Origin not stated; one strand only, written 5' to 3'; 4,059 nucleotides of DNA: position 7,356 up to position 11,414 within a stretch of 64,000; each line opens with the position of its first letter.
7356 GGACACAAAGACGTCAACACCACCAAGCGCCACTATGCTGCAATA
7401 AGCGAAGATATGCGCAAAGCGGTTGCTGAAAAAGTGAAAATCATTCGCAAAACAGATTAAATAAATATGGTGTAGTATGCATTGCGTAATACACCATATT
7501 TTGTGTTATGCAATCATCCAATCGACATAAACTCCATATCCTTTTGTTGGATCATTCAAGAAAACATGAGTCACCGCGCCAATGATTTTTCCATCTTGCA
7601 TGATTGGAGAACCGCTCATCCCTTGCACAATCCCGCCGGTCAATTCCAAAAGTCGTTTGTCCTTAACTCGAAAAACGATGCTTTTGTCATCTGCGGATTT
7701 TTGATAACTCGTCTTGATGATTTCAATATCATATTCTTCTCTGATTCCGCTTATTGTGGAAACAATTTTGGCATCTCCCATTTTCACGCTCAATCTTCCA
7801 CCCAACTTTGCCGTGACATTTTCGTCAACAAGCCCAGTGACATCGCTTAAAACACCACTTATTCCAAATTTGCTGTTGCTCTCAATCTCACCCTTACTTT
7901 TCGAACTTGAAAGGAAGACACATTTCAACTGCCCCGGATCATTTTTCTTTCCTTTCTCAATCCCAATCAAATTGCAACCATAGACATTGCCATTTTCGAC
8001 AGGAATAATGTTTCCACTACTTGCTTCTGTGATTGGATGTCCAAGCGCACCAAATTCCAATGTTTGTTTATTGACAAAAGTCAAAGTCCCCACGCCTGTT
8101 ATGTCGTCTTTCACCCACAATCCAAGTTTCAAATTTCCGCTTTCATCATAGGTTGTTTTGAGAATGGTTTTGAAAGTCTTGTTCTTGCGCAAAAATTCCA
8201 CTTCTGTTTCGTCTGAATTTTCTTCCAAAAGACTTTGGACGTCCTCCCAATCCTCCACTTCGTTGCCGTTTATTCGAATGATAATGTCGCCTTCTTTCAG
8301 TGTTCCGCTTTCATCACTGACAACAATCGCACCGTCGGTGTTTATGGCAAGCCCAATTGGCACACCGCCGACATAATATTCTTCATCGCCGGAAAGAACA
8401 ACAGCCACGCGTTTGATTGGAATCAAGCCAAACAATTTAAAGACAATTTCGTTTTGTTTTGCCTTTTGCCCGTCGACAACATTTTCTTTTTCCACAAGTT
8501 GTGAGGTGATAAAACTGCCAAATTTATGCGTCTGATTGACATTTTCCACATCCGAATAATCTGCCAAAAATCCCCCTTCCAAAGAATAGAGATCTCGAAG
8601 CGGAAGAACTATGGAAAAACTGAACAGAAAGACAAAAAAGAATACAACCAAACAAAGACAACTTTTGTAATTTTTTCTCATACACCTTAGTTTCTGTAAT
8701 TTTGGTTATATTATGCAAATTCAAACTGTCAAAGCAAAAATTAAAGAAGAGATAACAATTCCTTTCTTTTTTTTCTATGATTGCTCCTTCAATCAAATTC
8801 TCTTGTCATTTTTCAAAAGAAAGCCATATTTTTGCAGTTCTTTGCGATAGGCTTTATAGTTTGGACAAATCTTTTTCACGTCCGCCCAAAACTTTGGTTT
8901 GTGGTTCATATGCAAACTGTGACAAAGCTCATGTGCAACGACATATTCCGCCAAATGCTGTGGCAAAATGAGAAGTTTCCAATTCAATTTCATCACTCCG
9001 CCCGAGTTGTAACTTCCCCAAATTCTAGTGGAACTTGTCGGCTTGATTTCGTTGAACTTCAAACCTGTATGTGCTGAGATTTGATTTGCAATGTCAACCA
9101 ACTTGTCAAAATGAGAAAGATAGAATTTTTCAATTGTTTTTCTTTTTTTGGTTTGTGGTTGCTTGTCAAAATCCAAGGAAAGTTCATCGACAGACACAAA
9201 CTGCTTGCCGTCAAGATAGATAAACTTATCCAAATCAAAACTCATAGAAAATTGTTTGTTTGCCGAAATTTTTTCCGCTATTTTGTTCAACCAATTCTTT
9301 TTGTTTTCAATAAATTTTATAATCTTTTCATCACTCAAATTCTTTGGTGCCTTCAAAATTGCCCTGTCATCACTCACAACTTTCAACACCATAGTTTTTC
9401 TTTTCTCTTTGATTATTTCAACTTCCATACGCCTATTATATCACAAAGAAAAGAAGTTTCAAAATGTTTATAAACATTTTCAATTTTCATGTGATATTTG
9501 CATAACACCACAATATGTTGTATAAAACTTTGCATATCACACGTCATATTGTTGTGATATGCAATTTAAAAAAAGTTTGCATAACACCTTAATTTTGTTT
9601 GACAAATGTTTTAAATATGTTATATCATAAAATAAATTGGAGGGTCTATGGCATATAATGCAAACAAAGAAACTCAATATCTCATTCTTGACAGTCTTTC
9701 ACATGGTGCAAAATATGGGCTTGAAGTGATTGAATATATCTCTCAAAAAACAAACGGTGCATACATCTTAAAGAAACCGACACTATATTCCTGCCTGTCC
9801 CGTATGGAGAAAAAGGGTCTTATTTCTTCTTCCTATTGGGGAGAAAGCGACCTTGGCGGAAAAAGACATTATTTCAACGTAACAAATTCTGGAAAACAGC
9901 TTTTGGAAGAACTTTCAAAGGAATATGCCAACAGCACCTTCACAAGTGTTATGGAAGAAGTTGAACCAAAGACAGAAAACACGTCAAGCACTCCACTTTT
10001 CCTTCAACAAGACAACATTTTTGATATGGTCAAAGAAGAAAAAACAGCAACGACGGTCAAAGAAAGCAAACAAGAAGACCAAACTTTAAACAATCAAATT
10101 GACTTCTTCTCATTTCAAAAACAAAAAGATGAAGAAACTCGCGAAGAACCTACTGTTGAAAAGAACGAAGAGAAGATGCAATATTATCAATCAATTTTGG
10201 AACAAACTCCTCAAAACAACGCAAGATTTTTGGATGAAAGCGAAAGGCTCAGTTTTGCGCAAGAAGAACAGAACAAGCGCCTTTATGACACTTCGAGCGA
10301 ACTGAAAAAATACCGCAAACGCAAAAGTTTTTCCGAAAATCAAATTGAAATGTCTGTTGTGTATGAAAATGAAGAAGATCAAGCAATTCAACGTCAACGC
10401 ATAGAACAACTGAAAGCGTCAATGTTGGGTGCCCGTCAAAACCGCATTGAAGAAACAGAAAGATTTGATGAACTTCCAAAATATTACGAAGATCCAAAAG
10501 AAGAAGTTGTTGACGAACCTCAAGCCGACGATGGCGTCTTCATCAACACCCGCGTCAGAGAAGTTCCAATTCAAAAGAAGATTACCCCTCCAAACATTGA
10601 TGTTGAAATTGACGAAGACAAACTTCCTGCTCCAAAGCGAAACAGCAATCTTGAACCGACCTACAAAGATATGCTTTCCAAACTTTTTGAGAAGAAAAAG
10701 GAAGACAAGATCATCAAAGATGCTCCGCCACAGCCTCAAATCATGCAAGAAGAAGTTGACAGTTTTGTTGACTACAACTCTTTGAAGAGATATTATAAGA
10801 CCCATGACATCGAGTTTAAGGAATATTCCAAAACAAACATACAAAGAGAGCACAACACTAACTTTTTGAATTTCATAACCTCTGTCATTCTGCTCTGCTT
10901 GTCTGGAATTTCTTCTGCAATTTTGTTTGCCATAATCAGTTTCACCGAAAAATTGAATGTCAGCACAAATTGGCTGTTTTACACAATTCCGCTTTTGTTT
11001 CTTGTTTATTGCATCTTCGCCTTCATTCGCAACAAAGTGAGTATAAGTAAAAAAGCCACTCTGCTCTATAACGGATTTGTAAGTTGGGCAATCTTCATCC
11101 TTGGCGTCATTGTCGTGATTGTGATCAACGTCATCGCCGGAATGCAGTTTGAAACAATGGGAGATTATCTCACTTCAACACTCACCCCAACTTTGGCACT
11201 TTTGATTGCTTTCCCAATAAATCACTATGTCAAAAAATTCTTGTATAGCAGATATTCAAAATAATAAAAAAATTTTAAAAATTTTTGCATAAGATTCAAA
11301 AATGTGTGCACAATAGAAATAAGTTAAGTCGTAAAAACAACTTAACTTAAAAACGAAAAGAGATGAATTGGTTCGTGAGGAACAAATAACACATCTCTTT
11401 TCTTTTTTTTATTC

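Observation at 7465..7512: Dispersed intergenic palindromic element built from the half-site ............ (REP-like family, at least 9 loci in 64 kb)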

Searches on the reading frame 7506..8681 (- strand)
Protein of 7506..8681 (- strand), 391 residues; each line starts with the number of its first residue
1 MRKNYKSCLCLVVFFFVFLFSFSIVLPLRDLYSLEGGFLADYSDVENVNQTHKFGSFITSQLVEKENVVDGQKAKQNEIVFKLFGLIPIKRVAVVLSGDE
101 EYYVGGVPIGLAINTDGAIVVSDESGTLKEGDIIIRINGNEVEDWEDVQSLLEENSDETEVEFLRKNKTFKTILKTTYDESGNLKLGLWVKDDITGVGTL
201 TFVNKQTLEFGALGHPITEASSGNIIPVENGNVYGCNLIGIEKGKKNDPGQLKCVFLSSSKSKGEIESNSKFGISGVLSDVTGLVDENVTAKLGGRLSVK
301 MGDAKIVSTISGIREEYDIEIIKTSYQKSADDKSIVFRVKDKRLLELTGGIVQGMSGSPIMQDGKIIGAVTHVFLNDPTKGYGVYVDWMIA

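Call 8: search_protein_families(library=ncbifam, proteins=[window:7506-8681:-], max_evalue=0.00001)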
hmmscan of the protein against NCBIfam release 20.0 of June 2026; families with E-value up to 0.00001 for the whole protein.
window:7506-8681:- (391 aa): 2 families
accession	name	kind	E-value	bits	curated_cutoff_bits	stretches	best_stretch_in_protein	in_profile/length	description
TIGR02860.1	spore_IV_B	equivalog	6.9e-97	324.9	305.25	1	12-390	9-396/402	SpoIVB peptidase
TIGR00054.1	TIGR00054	equivalog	2e-07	30.2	147.55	1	125-178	217-271/421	RIP metalloprotease RseP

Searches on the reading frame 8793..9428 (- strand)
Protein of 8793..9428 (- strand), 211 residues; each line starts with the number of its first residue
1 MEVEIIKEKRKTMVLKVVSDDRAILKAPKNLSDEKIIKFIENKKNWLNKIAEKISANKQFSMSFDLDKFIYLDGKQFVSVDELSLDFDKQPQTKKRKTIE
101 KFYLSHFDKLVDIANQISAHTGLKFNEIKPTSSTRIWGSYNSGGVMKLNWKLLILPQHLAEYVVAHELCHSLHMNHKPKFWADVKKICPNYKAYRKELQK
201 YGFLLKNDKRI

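Call 8: search_protein_families(library=ncbifam, proteins=[window:8793-9428:-], max_evalue=0.00001)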
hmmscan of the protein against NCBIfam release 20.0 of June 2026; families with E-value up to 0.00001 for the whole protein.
window:8793-9428:- (211 aa): 0 families

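Call 23: search_protein_families(library=pfam, proteins=[window:8793-9428:-], max_evalue=1)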
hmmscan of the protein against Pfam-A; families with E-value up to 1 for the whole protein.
window:8793-9428:- (211 aa): 6 families
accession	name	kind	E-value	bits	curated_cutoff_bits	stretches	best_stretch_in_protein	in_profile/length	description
PF01863.23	YgjP-like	-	2.5e-39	135.9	26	1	11-200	1-206/207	YgjP-like, metallopeptidase domain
PF08325.16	WLM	-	0.00027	21.5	26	1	163-195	86-118/190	WLM domain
PF21018.2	BipA_C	-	0.01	16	23.8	1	1-43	49-91/110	TypA/BipA C-terminal domain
PF13582.12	Reprolysin_3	-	0.079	13.9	22.4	1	137-176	84-122/123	Metallo-peptidase family M12B Reprolysin-like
PF10263.15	SprT-like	-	0.094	13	25.6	1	136-173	32-74/108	SprT-like family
PF20892.2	SidC_lipid-bd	-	0.098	13.1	27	1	10-68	45-103/127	SidC, lipid-binding domain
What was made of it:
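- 8793..9428 (-): YgjP-like metallopeptidase gene, the conserved divergent partner of the PadR-like gene. Pfam YgjP-like, E = 2.5e-39 (call 23).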

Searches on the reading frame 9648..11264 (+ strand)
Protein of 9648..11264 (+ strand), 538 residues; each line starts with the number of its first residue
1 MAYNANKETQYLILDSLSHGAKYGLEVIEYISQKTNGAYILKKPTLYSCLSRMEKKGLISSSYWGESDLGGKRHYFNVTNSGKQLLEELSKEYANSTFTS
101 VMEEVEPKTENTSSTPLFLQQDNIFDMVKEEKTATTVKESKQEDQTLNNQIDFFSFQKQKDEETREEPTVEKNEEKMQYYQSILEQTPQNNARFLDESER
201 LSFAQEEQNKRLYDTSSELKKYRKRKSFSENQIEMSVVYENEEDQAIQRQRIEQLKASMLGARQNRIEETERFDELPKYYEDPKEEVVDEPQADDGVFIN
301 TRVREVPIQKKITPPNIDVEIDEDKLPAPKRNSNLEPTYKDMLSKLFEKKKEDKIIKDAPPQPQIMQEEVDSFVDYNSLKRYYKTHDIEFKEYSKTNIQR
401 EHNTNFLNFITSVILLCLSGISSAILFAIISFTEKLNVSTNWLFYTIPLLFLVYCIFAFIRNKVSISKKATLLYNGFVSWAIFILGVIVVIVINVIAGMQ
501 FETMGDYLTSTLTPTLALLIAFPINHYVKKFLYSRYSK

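Call 8: search_protein_families(library=ncbifam, proteins=[window:9648-11264:+], max_evalue=0.00001)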
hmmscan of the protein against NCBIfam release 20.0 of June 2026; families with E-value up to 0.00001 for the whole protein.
window:9648-11264:+ (538 aa): 2 families
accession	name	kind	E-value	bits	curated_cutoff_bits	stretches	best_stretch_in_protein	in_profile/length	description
TIGR03433.1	padR_acidobact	paralog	1.4e-13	50.8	101.8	1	11-96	7-91/101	PadR family transcriptional regulator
NF006931.0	PRK09416.1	equivalog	1.9e-07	31.3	112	1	5-96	40-125/135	PadR family transcriptional regulator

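Call 23: search_protein_families(library=pfam, proteins=[window:9648-11264:+], max_evalue=1)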
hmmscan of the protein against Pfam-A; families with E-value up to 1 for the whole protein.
window:9648-11264:+ (538 aa): 2 families
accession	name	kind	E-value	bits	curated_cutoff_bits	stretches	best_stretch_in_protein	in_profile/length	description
PF03551.20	PadR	-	1.6e-13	50.9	27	1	13-88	1-75/75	Transcriptional regulator PadR-like family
PF25221.1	5TMH_Lnb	-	0.14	12.7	25.2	1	409-488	35-113/144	Lnb transmembrane domain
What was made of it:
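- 9648..11264 (+): Candidate binding protein. It has a PadR winged-helix domain (residues about 11-95), a charged linker of about 300 aa and four C-terminal transmembrane helices. Pfam PadR, E = 1.6e-13 (call 23).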

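Call 54: find_homologous_proteins(query=window:9648-11264:+, max_evalue=1e-10)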
Query window:9648-11264:+ (538 aa): 239 proteins with E <= 1e-10 among 6936 candidates; the best 120 are listed.
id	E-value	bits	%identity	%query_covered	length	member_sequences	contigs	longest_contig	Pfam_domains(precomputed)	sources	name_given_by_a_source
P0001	0.0e+0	1181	100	100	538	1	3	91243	PF03551.21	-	-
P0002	2.5e-196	671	58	100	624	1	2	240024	PF03551.21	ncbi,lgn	-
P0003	2.4e-190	651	56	100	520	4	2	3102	PF03551.21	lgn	-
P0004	1.2e-182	626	55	100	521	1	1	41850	PF03551.21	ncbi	-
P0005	3.9e-180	618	54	100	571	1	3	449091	PF03551.21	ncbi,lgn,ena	-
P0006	5.6e-180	617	54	100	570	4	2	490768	PF03551.21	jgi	-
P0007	1.1e-179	616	54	100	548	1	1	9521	PF03551.21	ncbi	-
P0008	2.3e-179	615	55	100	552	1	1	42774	PF03551.21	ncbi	-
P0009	7.8e-179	613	53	99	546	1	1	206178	PF03551.21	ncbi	-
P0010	6.6e-178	610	54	98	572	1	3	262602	PF03551.21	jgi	-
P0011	1.1e-177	610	54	100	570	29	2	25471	PF03551.21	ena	-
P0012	6.5e-177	607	53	100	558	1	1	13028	PF03551.21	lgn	-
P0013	5.8e-175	601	55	100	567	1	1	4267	PF03551.21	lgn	-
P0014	2.0e-174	599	50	100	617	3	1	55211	PF03551.21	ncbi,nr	ncbi:MAG: helix-turn-helix transcriptional regulator [Clostridia bacterium]|nr:helix-turn-helix tran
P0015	4.3e-173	595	52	100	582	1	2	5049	PF03551.21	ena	-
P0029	1.3e-168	580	52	100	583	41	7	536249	PF03551.21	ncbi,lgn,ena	-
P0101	9.4e-159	547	49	99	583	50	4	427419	PF03551.21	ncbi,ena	-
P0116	1.3e-153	530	47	100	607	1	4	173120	PF03551.21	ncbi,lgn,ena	-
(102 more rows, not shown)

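Call 55: find_encoding_contigs(protein=P0029, flank=10000, max_places=1)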
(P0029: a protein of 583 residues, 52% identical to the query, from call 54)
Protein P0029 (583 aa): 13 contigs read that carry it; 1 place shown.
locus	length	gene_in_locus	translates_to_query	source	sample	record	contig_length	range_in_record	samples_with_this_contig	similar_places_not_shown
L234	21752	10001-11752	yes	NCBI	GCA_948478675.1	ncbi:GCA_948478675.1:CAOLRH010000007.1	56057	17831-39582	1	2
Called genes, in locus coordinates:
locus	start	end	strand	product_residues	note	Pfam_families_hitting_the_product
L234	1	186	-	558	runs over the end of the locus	PF05362:Lon_C, PF13541:ChlI, PF00158:Sigma54_activat (faint), PF01078:Mg_chelatase, PF07728:AAA_5, PF00493:MCM (weak), PF13335:Mg_chelatase_C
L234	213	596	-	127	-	-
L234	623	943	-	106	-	PF25592:DUF7937 (weak)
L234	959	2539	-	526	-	PF12072:RNase_Y_N, PF00013:KH_1, PF22891:KH_PNO1_2nd (weak), PF01966:HD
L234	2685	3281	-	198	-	-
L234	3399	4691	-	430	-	PF06689:zf-C4_ClpX, PF01078:Mg_chelatase (faint), PF07724:AAA_2, PF00004:AAA, PF07728:AAA_5 (faint), PF10431:ClpB_D2-small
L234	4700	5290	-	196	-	PF00574:CLP_protease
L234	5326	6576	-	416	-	PF05697:Trigger_N, PF00254:FKBP_C, PF05698:Trigger_C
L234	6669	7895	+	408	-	PF02899:Phage_int_SAM_1 (weak), PF00589:Phage_integrase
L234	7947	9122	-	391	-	PF13180:PDZ_2 (faint), PF17820:PDZ_6 (weak), PF05580:Peptidase_S55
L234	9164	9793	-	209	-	PF01863:YgjP-like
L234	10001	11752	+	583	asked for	PF03551:PadR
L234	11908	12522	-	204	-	PF06695:Sm_multidrug_ex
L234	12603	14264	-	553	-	PF02463:SMC_N, PF13175:AAA_15 (weak), PF13476:AAA_23, PF13304:AAA_21 (faint)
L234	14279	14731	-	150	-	PF01316:Arg_repressor, PF02863:Arg_repressor_C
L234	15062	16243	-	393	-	PF22025:ThiI_fer, PF02926:THUMP, PF02568:ThiI, PF06508:QueC (faint)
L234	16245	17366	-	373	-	PF00266:Aminotran_5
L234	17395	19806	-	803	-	PF01588:tRNA_bind, PF03483:B3_4, PF03484:B5, PF17759:tRNA_synthFbeta, PF03147:FDX-ACB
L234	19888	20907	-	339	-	PF02912:Phe_tRNA-synt_N, PF01409:tRNA-synt_2d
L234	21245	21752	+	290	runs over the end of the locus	PF00849:PseudoU_synth_2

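Call 56: find_encoding_contigs(protein=P0101, flank=10000, max_places=1)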
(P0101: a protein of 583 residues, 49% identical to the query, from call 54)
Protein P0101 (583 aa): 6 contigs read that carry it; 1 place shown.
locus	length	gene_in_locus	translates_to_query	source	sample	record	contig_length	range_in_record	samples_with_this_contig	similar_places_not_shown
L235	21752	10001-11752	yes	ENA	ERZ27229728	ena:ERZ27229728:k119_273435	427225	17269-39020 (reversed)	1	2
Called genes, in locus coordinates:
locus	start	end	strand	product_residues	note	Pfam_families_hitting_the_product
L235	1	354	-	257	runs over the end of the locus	-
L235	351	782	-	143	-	PF02502:LacAB_rpiB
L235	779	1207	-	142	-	PF01451:LMWPc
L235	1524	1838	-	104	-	PF02410:RsfS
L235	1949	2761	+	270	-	-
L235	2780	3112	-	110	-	PF01985:CRS1_YhbY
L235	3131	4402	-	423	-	PF01018:GTP1_OBG, PF02421:FeoB_N, PF01926:MMR_HSR1, PF09269:DUF1967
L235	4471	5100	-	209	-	PF00730:HhH-GPD, PF00633:HHH (weak)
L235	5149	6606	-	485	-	PF01336:tRNA_anti-codon, PF00152:tRNA-synt_2, PF01409:tRNA-synt_2d (faint)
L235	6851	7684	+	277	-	PF02645:DegV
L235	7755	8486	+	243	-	PF00106:adh_short, PF08659:KR, PF13561:adh_short_C2, PF23441:SDR (weak)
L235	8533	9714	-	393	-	PF13180:PDZ_2 (faint), PF17820:PDZ_6 (weak), PF05580:Peptidase_S55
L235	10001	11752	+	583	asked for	PF03551:PadR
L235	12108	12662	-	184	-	PF06695:Sm_multidrug_ex, PF09335:VTT_dom (weak)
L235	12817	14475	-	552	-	PF02463:SMC_N, PF13175:AAA_15, PF13476:AAA_23, PF13555:AAA_29 (weak), PF13304:AAA_21 (faint)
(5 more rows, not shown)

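Call 57: find_encoding_contigs(protein=P0116, flank=10000, max_places=1)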
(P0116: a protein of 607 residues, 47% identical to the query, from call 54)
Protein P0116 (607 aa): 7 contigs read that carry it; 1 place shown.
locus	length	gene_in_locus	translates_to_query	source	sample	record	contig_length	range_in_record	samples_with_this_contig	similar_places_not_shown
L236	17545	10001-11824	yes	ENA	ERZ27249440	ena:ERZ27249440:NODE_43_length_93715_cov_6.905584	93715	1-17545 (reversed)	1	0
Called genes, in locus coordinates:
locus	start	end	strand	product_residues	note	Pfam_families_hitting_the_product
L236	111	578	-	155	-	PF12685:SpoIIIAH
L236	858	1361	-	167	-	-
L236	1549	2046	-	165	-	PF09581:Spore_III_AF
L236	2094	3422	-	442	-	PF09546:Spore_III_AE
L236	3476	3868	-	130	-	PF06686:SpoIIIAC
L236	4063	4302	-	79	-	PF06686:SpoIIIAC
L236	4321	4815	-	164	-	PF09548:Spore_III_AB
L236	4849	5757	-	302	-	PF19568:Spore_III_AA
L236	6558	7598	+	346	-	PF02899:Phage_int_SAM_1 (faint), PF00589:Phage_integrase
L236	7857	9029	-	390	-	PF05580:Peptidase_S55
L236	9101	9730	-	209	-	PF01863:YgjP-like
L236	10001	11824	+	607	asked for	PF03551:PadR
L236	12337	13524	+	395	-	-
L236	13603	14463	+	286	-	PF01790:LGT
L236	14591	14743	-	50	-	-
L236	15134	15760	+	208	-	-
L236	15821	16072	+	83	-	PF21645:FakA-like_M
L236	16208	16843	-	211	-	PF00730:HhH-GPD, PF00633:HHH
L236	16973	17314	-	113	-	-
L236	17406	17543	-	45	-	?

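Call 74: search_protein_representatives(protein=window:9648-11264:+)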
Query: 538 residues. Proteins with E-value up to 0.001 (for the whole library): 1594; up to 1e-10: 627; up to 1e-30: 46. The best 150 are listed.
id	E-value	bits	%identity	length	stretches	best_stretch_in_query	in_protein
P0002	7.8e-197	671.1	65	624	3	275-538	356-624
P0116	4.3e-154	530.2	54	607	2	168-538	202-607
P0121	7.3e-150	516.2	54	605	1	1-538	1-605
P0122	9.9e-149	512.5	52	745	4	292-538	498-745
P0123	7.7e-117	407.3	48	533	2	161-538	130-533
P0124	3.8e-110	385.2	58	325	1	205-538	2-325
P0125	3.0e-96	339.4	49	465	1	189-538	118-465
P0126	6.9e-95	334.9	41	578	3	207-538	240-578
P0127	1.3e-72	261.4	34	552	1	6-538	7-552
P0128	4.8e-69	249.7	55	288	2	369-538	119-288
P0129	5.7e-62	226.3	32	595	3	166-536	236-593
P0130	6.7e-61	222.8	30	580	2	136-536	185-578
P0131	3.2e-57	210.7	30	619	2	108-536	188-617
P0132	1.8e-56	208.2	50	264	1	333-538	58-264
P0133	4.0e-55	203.7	32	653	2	179-536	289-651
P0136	5.9e-50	186.7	33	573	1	5-535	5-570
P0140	1.5e-47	178.8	32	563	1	5-536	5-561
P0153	1.6e-37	145.7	27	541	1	6-535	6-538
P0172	1.8e-27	112.6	31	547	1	11-529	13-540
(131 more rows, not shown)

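Call 75: find_encoding_contigs(protein=P0127, flank=3000, max_places=1)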
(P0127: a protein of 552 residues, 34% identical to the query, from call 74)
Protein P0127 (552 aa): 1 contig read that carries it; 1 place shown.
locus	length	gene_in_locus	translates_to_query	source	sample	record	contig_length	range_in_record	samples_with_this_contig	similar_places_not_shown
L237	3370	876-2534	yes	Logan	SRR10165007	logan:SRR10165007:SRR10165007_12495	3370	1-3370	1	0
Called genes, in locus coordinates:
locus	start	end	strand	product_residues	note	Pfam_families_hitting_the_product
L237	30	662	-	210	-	PF01863:YgjP-like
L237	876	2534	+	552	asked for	PF03551:PadR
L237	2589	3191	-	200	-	PF06695:Sm_multidrug_ex, PF09335:VTT_dom (weak)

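Call 76: find_encoding_contigs(protein=P0136, flank=3000, max_places=1)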
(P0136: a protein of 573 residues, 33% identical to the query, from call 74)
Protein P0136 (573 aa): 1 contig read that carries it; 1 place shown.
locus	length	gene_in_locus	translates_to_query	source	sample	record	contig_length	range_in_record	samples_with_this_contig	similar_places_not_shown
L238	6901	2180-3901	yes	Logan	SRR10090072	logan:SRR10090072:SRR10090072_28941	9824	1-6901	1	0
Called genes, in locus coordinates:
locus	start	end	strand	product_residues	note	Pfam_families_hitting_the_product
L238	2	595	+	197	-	?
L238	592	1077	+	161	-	-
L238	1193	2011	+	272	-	PF01636:APH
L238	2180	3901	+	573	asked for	PF03551:PadR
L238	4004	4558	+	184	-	-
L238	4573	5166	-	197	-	PF06695:Sm_multidrug_ex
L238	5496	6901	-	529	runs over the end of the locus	PF12072:RNase_Y_N, PF00013:KH_1, PF01966:HD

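Call 79: find_encoding_contigs(protein=P0140, flank=4000, max_places=1)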
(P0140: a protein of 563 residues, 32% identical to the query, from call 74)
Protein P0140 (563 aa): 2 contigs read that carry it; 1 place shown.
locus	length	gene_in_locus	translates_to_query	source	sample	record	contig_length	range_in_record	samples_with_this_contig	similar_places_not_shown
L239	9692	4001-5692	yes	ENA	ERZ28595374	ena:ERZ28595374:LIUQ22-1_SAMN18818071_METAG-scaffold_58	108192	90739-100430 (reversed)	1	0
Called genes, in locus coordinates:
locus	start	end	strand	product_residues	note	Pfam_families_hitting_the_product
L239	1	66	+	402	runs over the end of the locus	PF05580:Peptidase_S55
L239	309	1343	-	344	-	PF02899:Phage_int_SAM_1 (faint), PF00589:Phage_integrase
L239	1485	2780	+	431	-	PF02403:Seryl_tRNA_N, PF00587:tRNA-synt_2b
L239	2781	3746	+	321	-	-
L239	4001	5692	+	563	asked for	PF03551:PadR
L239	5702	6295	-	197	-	PF06695:Sm_multidrug_ex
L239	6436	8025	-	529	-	PF12072:RNase_Y_N, PF00013:KH_1, PF01966:HD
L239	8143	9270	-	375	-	PF01702:TGT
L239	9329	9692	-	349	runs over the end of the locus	PF02547:Queuosine_synth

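Call 80: find_encoding_contigs(protein=P0153, flank=4000, max_places=1)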
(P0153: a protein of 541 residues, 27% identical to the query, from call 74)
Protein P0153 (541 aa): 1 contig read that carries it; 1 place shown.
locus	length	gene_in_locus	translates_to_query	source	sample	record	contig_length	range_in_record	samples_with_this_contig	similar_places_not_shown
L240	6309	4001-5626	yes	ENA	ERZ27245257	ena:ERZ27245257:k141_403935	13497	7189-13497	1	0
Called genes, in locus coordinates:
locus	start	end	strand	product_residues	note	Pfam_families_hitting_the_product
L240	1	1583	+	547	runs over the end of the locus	PF02305:Phage_F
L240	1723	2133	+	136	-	-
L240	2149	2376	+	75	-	-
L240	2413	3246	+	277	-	PF23343:REP_ORF2-G2P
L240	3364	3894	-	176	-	PF01863:YgjP-like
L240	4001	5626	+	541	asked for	PF03551:PadR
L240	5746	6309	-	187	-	?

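Call 81: find_encoding_contigs(protein=P0172, flank=4000, max_places=1)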
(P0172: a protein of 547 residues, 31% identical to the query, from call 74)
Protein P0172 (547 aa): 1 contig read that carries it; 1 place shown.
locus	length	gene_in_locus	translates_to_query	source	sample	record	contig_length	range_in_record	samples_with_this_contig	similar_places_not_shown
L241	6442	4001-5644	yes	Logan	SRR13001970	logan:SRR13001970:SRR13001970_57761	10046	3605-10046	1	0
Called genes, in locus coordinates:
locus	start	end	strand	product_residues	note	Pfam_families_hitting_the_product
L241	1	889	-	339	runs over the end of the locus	PF00589:Phage_integrase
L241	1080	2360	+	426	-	PF02403:Seryl_tRNA_N, PF00587:tRNA-synt_2b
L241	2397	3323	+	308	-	PF26305:CD_NTase_C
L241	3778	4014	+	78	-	-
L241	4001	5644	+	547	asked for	PF03551:PadR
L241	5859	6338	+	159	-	-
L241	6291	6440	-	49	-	?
